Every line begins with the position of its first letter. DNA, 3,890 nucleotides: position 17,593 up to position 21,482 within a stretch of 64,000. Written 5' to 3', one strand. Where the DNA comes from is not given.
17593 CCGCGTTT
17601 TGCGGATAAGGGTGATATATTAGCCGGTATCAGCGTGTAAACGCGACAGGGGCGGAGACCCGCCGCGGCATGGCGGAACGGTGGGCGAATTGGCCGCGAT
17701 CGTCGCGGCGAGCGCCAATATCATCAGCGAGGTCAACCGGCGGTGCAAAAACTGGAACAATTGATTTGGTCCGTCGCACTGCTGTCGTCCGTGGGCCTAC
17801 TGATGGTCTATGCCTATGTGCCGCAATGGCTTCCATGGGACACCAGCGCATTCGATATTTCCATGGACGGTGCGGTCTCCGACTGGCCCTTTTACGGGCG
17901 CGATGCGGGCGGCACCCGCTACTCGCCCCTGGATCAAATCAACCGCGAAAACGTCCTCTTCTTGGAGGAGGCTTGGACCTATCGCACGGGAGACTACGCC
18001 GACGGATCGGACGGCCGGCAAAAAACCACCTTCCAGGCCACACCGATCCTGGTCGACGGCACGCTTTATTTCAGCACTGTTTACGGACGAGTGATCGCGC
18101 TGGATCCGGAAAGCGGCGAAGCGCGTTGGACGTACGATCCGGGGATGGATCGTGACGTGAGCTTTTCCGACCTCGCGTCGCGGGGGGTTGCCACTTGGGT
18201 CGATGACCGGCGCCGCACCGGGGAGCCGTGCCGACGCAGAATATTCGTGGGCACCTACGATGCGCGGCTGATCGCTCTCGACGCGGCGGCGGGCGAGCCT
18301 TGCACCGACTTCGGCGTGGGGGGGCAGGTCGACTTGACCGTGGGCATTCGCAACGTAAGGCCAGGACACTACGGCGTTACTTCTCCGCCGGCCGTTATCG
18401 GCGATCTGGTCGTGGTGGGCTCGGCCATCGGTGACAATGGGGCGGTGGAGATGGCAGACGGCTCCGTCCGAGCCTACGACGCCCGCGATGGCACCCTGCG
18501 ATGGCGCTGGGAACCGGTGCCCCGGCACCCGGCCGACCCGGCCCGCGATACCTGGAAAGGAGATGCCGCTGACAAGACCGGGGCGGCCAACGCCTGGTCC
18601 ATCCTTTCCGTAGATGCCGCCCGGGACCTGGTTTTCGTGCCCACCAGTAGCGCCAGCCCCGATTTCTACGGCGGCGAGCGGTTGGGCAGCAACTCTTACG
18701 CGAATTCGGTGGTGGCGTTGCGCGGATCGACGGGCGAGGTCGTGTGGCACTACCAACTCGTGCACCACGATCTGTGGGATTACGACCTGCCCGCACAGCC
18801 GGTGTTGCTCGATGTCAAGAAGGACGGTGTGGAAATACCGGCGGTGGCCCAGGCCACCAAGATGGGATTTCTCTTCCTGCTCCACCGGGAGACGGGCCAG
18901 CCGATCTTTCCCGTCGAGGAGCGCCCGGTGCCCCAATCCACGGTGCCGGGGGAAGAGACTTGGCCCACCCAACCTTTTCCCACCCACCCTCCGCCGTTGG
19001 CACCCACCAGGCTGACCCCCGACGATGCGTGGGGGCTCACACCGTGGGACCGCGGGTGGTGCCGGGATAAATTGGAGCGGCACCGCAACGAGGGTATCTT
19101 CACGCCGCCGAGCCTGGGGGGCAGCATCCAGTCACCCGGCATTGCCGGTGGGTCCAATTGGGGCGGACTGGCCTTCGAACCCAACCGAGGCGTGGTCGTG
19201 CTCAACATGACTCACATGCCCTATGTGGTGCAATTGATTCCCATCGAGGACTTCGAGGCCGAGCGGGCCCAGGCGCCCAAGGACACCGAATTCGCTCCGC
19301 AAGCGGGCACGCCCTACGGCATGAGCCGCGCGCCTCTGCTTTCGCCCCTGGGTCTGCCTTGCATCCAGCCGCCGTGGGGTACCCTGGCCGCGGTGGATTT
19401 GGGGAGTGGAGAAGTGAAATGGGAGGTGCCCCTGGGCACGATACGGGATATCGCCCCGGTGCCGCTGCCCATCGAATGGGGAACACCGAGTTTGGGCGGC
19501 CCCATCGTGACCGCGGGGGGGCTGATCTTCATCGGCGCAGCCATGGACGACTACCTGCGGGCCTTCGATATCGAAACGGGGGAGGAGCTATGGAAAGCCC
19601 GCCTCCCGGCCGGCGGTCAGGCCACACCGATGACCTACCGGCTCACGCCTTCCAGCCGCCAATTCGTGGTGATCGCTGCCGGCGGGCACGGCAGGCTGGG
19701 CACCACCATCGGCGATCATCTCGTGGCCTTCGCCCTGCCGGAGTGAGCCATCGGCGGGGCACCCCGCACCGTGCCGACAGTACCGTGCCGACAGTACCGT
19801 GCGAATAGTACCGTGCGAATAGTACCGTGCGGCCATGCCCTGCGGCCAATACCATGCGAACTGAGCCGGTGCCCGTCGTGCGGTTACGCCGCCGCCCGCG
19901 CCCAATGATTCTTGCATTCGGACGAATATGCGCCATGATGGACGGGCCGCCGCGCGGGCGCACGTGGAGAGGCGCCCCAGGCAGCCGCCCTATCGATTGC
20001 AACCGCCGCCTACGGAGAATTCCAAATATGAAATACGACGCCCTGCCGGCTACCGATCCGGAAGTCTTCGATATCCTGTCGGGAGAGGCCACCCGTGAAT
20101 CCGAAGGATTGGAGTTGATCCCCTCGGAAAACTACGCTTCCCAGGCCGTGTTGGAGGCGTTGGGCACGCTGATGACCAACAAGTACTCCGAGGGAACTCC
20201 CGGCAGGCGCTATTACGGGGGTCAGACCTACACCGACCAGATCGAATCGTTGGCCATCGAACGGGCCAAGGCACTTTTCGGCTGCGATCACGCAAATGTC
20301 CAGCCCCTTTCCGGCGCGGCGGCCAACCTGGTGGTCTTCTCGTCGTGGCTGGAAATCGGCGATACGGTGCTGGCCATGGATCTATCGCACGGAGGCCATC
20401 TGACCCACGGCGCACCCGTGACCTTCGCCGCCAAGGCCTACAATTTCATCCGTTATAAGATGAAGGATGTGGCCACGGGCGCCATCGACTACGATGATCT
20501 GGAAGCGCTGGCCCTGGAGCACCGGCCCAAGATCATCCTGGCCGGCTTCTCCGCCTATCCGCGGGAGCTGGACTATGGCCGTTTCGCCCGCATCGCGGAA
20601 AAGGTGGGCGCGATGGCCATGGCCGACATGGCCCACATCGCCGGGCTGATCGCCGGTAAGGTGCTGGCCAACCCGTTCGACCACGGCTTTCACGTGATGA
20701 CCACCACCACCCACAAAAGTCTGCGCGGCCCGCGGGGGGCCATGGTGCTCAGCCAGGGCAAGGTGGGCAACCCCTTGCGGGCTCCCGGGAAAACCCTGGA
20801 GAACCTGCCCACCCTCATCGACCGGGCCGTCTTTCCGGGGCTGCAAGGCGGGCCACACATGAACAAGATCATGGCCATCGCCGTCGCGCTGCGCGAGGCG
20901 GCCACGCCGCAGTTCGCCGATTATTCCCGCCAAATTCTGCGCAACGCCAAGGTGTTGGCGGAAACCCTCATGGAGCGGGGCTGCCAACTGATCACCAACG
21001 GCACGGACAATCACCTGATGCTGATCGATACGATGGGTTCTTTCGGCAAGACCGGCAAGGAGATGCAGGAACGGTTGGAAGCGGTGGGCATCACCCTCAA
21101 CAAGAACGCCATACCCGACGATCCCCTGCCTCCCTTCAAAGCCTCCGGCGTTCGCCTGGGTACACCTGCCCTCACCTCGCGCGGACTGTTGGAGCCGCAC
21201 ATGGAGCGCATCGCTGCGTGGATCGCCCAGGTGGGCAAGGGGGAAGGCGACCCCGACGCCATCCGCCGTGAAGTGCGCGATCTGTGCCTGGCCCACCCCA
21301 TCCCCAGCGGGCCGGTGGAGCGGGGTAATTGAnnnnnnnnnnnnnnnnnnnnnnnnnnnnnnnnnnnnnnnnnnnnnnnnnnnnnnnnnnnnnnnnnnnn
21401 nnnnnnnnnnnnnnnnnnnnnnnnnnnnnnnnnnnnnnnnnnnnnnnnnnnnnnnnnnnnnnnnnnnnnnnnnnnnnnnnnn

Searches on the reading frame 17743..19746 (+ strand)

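Call 30: search_protein_families(library=pfam, proteins=[window:17743-19746:+], max_evalue=0.00001)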
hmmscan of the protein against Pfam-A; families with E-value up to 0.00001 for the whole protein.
window:17743-19746:+ (667 aa): 3 families
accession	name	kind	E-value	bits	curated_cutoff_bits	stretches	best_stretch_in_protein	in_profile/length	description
PF01011.28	PQQ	-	1.1e-244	814.1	26.7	1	48-642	1-595/595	Glucose/ethanol/alcohol dehydrogenase, beta-propeller domain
PF13360.13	PQQ_2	-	1.5e-22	80.8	27.6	3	165-339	34-146/233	Outer membrane protein assembly factor BamB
PF13570.13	Beta-prop_ACSF4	-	2e-09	37.7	133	0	162-196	59-93/329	Beta-alanine-activating enzyme, beta-propeller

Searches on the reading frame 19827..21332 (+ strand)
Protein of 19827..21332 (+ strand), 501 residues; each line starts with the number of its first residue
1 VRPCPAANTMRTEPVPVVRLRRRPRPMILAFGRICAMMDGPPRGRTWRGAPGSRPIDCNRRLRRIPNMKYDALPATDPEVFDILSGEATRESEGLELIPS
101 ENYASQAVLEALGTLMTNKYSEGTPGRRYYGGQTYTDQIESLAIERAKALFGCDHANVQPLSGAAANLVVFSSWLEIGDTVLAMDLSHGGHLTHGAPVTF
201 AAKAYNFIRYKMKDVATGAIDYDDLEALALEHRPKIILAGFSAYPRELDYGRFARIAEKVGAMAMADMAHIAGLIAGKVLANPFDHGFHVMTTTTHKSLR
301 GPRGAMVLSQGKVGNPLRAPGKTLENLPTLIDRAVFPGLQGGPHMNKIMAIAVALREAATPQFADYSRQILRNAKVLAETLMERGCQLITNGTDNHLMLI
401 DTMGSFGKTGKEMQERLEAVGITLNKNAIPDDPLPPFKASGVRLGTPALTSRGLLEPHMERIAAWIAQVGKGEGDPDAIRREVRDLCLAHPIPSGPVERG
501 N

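Call 30: search_protein_families(library=pfam, proteins=[window:19827-21332:+], max_evalue=0.00001)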
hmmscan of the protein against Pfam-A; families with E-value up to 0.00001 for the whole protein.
window:19827-21332:+ (501 aa): 1 family
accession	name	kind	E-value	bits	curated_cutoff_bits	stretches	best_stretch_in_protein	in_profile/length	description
PF00464.25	SHMT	-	1.2e-147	492.1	27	1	74-466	2-399/399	Serine hydroxymethyltransferase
